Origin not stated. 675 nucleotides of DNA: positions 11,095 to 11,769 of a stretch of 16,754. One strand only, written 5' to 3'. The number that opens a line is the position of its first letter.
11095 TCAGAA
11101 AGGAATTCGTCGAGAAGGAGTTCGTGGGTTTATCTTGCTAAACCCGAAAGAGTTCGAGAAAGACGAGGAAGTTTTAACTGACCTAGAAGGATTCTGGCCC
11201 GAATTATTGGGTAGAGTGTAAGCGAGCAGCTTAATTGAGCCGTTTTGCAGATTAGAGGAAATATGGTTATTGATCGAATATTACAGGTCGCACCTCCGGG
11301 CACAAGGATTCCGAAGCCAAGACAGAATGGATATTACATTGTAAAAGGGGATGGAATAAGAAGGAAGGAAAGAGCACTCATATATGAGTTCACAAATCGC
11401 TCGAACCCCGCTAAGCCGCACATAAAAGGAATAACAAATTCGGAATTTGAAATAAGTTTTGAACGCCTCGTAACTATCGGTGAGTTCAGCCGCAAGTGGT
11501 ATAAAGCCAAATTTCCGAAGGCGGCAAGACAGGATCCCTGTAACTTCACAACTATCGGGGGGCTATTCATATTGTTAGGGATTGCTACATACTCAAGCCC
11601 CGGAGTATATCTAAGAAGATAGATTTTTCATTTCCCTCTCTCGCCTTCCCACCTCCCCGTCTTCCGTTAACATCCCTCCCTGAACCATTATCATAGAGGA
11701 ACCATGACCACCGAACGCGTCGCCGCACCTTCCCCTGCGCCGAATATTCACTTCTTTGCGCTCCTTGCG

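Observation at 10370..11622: Low-GC two-gene cassette: TIR/NDT-like enzyme domain protein + small hydrophobic-tailed protein, candidate undescribed defence/signalling module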

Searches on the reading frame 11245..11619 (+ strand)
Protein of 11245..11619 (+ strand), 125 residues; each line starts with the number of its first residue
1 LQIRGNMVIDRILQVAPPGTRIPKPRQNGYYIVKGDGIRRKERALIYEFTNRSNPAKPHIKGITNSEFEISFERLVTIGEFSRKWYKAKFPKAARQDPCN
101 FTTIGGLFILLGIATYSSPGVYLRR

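Call 3: search_protein_families(library=pfam, proteins=[window:11245-11619:+], max_evalue=1)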
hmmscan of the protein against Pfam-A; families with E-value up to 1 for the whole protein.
window:11245-11619:+ (125 aa): 0 families

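Call 4: search_protein_families(library=padloc, proteins=[window:11245-11619:+], max_evalue=1)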
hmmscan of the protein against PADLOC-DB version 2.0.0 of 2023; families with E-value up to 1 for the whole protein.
window:11245-11619:+ (125 aa): 0 families

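Call 5: search_protein_families(library=ncbifam, proteins=[window:11245-11619:+], max_evalue=1)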
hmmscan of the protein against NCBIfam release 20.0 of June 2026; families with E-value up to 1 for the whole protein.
window:11245-11619:+ (125 aa): 0 families

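Call 8: find_homologous_proteins(query=window:11245-11619:+, max_evalue=0.001)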
Query window:11245-11619:+ (125 aa): 9 proteins with E <= 0.001 among 18 candidates.
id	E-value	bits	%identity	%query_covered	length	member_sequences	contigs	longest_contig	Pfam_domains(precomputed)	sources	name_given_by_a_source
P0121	2.0e-35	139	58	94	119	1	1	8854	-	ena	-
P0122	6.6e-34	134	52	94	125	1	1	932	-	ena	-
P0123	3.1e-33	132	55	93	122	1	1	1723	-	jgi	jgi:hypothetical protein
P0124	2.2e-30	123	50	92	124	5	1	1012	-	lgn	-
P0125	1.9e-28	117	51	94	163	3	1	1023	-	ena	-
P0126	4.4e-27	112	48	94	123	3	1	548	-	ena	-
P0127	9.7e-26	108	48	92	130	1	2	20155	-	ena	-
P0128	1.2e-25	107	47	94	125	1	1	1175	-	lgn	-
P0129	7.3e-18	82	44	94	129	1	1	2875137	-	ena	-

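Call 10: find_encoding_contigs(protein=P0121, flank=6000, max_places=3)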
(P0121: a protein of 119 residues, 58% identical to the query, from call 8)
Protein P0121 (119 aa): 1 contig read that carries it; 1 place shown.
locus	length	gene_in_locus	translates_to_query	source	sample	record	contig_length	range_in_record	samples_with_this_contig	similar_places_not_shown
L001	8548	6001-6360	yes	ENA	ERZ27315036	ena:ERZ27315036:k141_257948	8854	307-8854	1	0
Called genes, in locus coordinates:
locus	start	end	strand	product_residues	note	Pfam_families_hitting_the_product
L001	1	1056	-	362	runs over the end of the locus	-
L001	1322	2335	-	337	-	PF00389:2-Hacid_dh (weak), PF02826:2-Hacid_dh_C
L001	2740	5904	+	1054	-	PF02608:Bmp, PF24694:LNS2_PITM1-3 (faint), PF02608:Bmp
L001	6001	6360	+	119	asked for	-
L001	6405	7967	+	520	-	PF00005:ABC_tran, PF13304:AAA_21 (faint), PF00005:ABC_tran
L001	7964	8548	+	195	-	?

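Call 11: find_encoding_contigs(protein=P0127, flank=6000, max_places=3)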
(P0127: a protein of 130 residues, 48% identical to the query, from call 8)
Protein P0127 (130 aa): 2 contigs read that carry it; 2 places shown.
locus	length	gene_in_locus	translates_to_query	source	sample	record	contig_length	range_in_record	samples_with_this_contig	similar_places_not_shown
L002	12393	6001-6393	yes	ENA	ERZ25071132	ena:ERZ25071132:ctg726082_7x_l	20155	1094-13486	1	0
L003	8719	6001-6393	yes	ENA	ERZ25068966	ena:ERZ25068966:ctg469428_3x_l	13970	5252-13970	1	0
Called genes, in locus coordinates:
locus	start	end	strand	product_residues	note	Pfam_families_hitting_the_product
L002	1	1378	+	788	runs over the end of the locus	PF00884:Sulfatase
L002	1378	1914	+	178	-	-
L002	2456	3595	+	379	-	PF00535:Glycos_transf_2, PF04138:GtrA_DPMS_TM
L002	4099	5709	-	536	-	-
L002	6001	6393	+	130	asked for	-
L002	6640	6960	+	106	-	-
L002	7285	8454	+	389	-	PF13439:Glyco_transf_4, PF13579:Glyco_trans_4_4, PF20706:GT4-conflict, PF00534:Glycos_transf_1, PF13692:Glyco_trans_1_4, PF13524:Glyco_trans_1_2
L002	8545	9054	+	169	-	PF01943:Polysacc_synt, PF13440:Polysacc_synt_3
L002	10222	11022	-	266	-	PF00685:Sulfotransfer_1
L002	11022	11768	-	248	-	PF00535:Glycos_transf_2, PF10111:Glyco_tranf_2_2 (faint), PF13641:Glyco_tranf_2_3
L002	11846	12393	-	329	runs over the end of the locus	PF01370:Epimerase, PF01073:3Beta_HSD, PF16363:GDP_Man_Dehyd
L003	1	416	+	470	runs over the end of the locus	PF00884:Sulfatase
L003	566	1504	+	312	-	PF00884:Sulfatase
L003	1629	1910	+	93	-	-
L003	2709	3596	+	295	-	PF00535:Glycos_transf_2 (weak), PF04138:GtrA_DPMS_TM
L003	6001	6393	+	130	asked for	-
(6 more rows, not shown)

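Call 12: find_encoding_contigs(protein=P0129, flank=6000, max_places=3)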
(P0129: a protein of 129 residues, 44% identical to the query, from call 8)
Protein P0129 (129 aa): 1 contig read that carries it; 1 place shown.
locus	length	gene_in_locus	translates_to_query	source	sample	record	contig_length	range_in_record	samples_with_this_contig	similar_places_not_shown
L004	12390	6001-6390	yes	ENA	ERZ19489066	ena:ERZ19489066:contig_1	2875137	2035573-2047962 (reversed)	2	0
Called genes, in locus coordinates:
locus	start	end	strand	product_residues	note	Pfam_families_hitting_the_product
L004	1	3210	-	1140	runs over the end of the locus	PF07715:Plug, PF00593:TonB_dep_Rec_b-barrel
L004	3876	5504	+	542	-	PF00501:AMP-binding, PF13193:AMP-binding_C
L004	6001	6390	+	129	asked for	-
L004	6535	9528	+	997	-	PF07715:Plug, PF00593:TonB_dep_Rec_b-barrel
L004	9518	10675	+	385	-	PF22807:TrAA12, PF23500:DUF7133, PF07995:GSDH, PF22807:TrAA12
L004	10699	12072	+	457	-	PF13520:AA_permease_2, PF00324:AA_permease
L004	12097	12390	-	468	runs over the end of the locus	PF00206:Lyase_1, PF14698:ASL_C2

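Call 28: find_homologous_proteins(query=A2, max_evalue=0.001)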
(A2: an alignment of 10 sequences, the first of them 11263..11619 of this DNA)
Query A2 (10 sequences) (119 aa, profile of the alignment): 1026 proteins with E <= 0.001 among 5568 candidates; the best 120 are listed.
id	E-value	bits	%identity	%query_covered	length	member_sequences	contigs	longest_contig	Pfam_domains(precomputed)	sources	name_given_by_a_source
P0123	1.0e-57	211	55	97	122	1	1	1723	-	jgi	jgi:hypothetical protein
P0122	5.8e-57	209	52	99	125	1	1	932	-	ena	-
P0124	6.8e-56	205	50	97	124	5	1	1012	-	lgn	-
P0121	1.6e-55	204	58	99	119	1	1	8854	-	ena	-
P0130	9.4e-55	201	50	100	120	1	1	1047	-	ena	-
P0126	9.7e-55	201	48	98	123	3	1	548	-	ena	-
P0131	1.8e-54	201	58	99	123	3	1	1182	-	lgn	-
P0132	5.4e-54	199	46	98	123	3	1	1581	-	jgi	-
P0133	6.2e-54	199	48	97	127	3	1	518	-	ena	-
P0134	1.5e-53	198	50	100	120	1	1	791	-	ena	-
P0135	2.2e-53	197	51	97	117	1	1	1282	-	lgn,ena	-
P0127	3.2e-53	196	48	97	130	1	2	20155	-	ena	-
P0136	5.5e-53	196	53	99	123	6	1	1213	-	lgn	-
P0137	5.7e-53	196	51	97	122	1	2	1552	-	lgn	-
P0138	9.2e-53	195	53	99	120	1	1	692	-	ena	-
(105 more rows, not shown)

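Call 29: find_related_loci(query=A2, collection=viral_contigs, flank=5000)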
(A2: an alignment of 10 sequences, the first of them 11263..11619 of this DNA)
Query A2 (119 aa) in viral_contigs; peptide patterns used: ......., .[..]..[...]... (x = any residue, [..] = any of these).
125 stretches matched a pattern, but none encodes a relative of the query by tblastn (E <= 1e-3).

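Call 37: search_protein_families(library=pfam, alignment_id=A3, max_evalue=1)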
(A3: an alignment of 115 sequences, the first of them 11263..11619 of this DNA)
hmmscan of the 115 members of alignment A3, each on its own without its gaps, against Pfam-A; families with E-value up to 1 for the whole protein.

A. member 1, window:11263-11619:+ (119 aa): 0 families

B. families by the number of members that match (of 115 scanned): 17 families
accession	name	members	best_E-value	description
PF05637.18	Glyco_transf_34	3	0.022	galactosyl transferase GMA12/MNN10 family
PF04192.17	Utp21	2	0.0064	Utp21 specific WD40 associated putative domain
PF22798.2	DUF5817_CT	2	0.056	DUF5817, C-terminal domain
PF14430.11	Imm1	1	0.0043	Immunity protein Imm1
PF15682.10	Mustang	1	0.021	Musculoskeletal, temporally activated-embryonic nuclear protein 1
PF21933.2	MCM5_C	1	0.063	MCM5, C-terminal domain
PF12323.14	HTH_OrfB_IS605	1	0.12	Helix-turn-helix domain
PF15636.11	Tox-GHH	1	0.12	GHH signature containing HNH/Endo VII superfamily nuclease toxin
PF01611.21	Filo_glycop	1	0.13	Filovirus glycoprotein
PF24207.1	DUF7430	1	0.16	Family of unknown function (DUF7430)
PF17660.6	BTRD1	1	0.16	Polyglycine hydrolase-like, structural repeat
PF05009.17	EBV-NA3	1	0.16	Epstein-Barr virus nuclear antigen 3 (EBNA-3)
PF13683.12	rve_3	1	0.17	Integrase core domain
PF09851.14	SHOCT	1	0.25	Short C-terminal domain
PF04444.19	Dioxygenase_N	1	0.27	Catechol dioxygenase N terminus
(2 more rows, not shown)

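Call 38: find_related_loci(query=A3, collection=metagenome_contigs, flank=5000)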
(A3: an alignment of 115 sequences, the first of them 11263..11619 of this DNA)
Query A3 (119 aa) in metagenome_contigs; peptide patterns used: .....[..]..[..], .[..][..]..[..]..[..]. (x = any residue, [..] = any of these).
185 stretches matched a pattern; 140 encode a relative of the query (tblastn E <= 1e-3); the best 80 are kept; 80 distinct loci.
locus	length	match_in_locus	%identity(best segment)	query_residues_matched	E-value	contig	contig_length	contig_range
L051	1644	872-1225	53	1-118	3e-40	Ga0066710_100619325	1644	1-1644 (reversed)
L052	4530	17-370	53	1-118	3e-38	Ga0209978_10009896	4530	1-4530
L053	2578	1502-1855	53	1-118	4e-38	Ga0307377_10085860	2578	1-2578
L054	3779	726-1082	54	1-119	4e-38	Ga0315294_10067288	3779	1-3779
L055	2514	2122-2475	53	1-118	4e-38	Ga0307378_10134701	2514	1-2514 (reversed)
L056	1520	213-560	53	1-116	3e-37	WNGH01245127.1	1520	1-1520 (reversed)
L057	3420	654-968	57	12-116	8e-37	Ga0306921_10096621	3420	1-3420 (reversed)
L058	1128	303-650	50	1-116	9e-38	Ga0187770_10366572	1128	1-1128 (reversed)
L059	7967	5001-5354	48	1-118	5e-36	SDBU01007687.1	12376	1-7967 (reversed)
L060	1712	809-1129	56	12-119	1e-36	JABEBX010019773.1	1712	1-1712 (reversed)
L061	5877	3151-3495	52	2-116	7e-36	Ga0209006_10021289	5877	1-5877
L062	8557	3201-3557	50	1-119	2e-35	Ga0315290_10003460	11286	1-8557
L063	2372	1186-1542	48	1-119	1e-35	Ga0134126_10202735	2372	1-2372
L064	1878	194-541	51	1-116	1e-34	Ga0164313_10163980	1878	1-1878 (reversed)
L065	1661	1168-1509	49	3-116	2e-34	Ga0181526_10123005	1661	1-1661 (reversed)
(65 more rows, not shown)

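Call 41: predict_structure(alignment_id=A3)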
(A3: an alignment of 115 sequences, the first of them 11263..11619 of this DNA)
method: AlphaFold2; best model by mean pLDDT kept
length: 119 residues; sequences in the alignment: 115
mean_pLDDT: 95.2   pTM: 0.89
mean pLDDT of the five models: 95.2, 94.9, 94.8, 94.7, 94.4
residues with pLDDT >= 90: 108; 70-90: 10; 50-70: 1; < 50: 0
segments of 3 or more residues with pLDDT < 50: none
pLDDT, mean of each block of 10 residues (from residue 1): 95 94 90 96 91 96 98 98 95 95 98 97
secondary structure, 60 per line:
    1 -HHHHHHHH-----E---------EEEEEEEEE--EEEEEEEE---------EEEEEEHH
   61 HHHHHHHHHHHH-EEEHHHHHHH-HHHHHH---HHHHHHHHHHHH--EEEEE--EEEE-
elements in order: H2-9 E25-33 E36-43 E53-58 H59-72 E74-76 H77-83 H85-90 H94-105 E108-112 E115-118

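Call 45: search_solved_structures(query=A3, max_evalue=10, show_alignments=2)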
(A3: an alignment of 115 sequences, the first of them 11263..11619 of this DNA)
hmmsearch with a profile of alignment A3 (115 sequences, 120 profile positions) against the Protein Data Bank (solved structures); distinct sequences matched with E-value up to 10: 48.
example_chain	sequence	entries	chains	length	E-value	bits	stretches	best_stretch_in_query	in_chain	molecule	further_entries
5xxb_J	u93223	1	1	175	0.0026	20.6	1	21-75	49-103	Ribosomal protein uL5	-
9y49_CJ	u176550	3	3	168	0.027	17.3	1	21-75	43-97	60S ribosomal protein L11 | Large ribosomal subunit protein uL5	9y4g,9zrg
3jag_J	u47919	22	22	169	0.027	17.3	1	21-75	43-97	uL5 | Ribosomal protein L11 | ribosomal protein uL5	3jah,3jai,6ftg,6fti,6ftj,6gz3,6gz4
8g5z_LJ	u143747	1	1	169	0.027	17.3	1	21-75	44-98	60S ribosomal protein L11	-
11he_11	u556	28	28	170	0.027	17.3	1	21-75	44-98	60S ribosomal protein L11 | uL5 | Ribosomal protein L11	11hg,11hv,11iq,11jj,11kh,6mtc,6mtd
9h4n_E1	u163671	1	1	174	0.029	17.2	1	21-75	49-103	Large ribosomal subunit protein uL5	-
6qzp_LJ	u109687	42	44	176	0.029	17.2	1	21-75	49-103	60S ribosomal protein L11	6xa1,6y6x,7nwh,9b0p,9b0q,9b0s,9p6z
7oya_J1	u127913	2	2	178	0.029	17.2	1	21-75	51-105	60S ribosomal protein L11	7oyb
3j7o_J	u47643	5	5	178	0.029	17.2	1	21-75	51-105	Ribosomal protein uL5 | uL5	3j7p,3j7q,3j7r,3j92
22tu_LJ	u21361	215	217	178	0.03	17.1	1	21-75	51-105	60S ribosomal protein L11 | 60S RIBOSOMAL PROTEIN UL5 | uL5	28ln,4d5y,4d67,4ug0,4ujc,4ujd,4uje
7oyc_J1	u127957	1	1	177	0.03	17.1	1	21-75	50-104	60S ribosomal protein L11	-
3jaj_J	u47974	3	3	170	0.03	17.1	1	21-75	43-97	Ribosomal protein uL5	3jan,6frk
7nwg_J3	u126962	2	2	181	0.031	17.1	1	21-75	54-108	60S ribosomal protein L11 | Ribosomal protein L11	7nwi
8q7z_BJ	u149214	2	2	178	0.032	17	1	21-75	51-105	60S ribosomal protein L11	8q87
9bh5_CJ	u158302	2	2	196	0.06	16.2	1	21-75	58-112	Large ribosomal subunit protein uL5B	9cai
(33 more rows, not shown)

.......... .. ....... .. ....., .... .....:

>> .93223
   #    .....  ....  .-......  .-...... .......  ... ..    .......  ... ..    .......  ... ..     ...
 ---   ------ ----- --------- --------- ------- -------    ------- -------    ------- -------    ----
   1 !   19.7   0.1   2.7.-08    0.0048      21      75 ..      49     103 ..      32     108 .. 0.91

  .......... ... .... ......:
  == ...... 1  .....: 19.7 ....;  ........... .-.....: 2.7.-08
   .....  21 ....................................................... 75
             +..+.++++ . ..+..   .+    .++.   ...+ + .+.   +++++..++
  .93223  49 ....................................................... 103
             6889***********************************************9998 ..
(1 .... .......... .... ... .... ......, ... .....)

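Call 46: search_protein_families(library=ncbifam, alignment_id=A3, max_evalue=1)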
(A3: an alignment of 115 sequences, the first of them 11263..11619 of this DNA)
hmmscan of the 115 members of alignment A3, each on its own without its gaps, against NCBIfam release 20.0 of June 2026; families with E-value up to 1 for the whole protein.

A. member 1, window:11263-11619:+ (119 aa): 0 families

B. families by the number of members that match (of 115 scanned): 7 families
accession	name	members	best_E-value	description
TIGR01459.1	HAD-SF-IIA-hyp4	3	0.015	TIGR01459 family HAD-type hydrolase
NF046077.1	LPS_M949_RS01915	1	0.0069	M949_RS01915 family surface polysaccharide biosynthesis protein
NF053660.1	ORF80_fam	1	0.019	ORF80 family leucine zipper DNA-binding protein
NF008204.0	PRK10964.1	1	0.088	lipopolysaccharide heptosyltransferase RfaC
NF002153.0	PRK00984.1-2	1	0.12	tRNA pseudouridine(13) synthase TruD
TIGR03495.1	phage_LysB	1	0.26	Rz-like lysis system protein LysB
NF047410.1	CotG_ExsB_Nterm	1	0.37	CotG/ExsB N-terminal domain-containing protein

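Call 80: search_protein_families(library=pfam, alignment_id=A7, max_evalue=0.00001)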
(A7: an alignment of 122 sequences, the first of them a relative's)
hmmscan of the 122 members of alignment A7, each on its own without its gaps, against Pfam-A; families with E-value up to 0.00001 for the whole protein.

A. member 1, L001:2680-5901:+ (1074 aa): 1 family
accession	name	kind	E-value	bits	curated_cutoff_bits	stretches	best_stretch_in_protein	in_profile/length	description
PF02608.20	Bmp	-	6e-179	594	24.1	3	62-332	2-270/301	ABC transporter substrate-binding protein PnrA-like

B. families by the number of members that match (of 122 scanned): 97 families (the first 25 are shown)
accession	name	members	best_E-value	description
PF02384.22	N6_Mtase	2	4.1e-107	N-6 DNA Methylase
PF00005.33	ABC_tran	2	3.9e-47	ABC transporter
PF13428.12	TPR_14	2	4.3e-29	Tetratricopeptide repeat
PF12161.14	HsdM_N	2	2.9e-26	HsdM N-terminal domain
PF13304.12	AAA_21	2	4.2e-18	AAA domain, putative AbiEii toxin, Type IV TA system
PF14559.12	TPR_19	2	1.9e-14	Tetratricopeptide repeat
PF13175.12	AAA_15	2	1.9e-14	AAA ATPase domain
PF13649.12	Methyltransf_25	2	4.9e-09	Methyltransferase domain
PF08242.18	Methyltransf_12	2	7.4e-09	Methyltransferase domain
PF12895.13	ANAPC3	2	2.5e-07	Anaphase-promoting complex, cyclosome, subunit 3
PF01797.21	Y1_Tnp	2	4.9e-07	Transposase IS200 like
PF04313.20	HSDR_N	2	1.1e-06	Type I restriction enzyme R protein N terminus (HSDR_N)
PF02608.20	Bmp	1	6e-179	ABC transporter substrate-binding protein PnrA-like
PF04551.19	GcpE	1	3e-120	GcpE protein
PF00456.26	Transketolase_N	1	8.2e-101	Transketolase, thiamine diphosphate binding domain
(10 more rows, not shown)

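Call 81: search_protein_families(library=phrogs, proteins=[window:11263-11619:+, P0123, P0129], max_evalue=0.1)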
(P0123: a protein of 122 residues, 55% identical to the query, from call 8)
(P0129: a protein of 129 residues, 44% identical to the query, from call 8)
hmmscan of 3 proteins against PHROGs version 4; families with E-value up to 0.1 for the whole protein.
window:11263-11619:+ (119 aa): 0 families

P0123 (122 aa): 0 families

P0129 (129 aa): 0 families

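Call 83: search_dna_similar(query=window:11263-11619:+, collection=plasmids, mode=protein, max_evalue=0.001, max_rows=15)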
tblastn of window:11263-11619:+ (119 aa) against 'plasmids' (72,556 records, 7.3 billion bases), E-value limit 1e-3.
Records with a match: 2; places in all: 2; records where one place covers at least 80% of the query: 2.
Best place of each record, by identity: <60% 2.
By first word of the organism name: Vibrio 2.
By predicted mobility (MOB-suite, as given by PLSDB): conjugative 2.
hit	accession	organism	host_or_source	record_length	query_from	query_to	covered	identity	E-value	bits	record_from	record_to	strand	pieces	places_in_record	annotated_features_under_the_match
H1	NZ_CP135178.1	Vibrio cyclitrophicus ZF270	filtered seawater (large, >=63 ...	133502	13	116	87%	42.3%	1e-20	92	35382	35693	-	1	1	hypothetical protein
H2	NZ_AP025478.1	Vibrio crassostreae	-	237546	13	116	87%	39.4%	1e-18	87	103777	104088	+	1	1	hypothetical protein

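Call 84: get_annotated_region(hit=H1, flank=6000)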
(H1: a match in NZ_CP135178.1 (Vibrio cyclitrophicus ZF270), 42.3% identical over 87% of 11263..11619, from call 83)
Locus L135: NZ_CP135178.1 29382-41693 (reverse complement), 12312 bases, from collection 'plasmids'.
description: Vibrio cyclitrophicus ZF270 plasmid unnamed1, complete sequence
organism: Vibrio cyclitrophicus ZF270 (NCBI taxid 1136176)
taxonomy: Bacteria; Pseudomonadota; Gammaproteobacteria; Vibrionales; Vibrionaceae; Vibrio; Vibrio cyclitrophicus; Vibrio cyclitrophicus ZF270
host: -; source: filtered seawater (large, >=63 micrometer filter); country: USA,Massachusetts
typing (MOB-suite, as given by PLSDB): conjugative; replicon rep_cluster_1317; relaxase MOBF; mating-pair formation MPF_F
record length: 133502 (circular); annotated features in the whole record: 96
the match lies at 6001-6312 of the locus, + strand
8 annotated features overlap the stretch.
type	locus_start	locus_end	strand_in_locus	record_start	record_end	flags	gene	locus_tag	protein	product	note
CDS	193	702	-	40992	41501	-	-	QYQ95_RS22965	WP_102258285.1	hypothetical protein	-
CDS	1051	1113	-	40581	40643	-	-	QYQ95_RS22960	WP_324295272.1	hypothetical protein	-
CDS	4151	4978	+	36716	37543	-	-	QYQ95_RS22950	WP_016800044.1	type II CAAX endopeptidase family protein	GO:0071586 - CAAX-box protein processing [Evidence IEA]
CDS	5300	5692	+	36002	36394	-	-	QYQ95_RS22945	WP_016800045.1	Rid family detoxifying hydrolase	GO:0008152 - metabolic process [Evidence IEA]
CDS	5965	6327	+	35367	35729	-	-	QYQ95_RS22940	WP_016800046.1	hypothetical protein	-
CDS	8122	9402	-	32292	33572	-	-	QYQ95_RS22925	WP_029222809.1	aromatic amino acid transporter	GO:0015801 - aromatic amino acid transport [Evidence IEA]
CDS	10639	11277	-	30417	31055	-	-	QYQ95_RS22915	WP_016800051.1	ParB/RepB/Spo0J family partition protein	GO:0007059 - chromosome segregation [Evidence IEA]; GO:0043170 - macromolecule metabolic process [Evidence IEA]; ...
CDS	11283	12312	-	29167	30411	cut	-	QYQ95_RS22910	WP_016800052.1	DUF3440 domain-containing protein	-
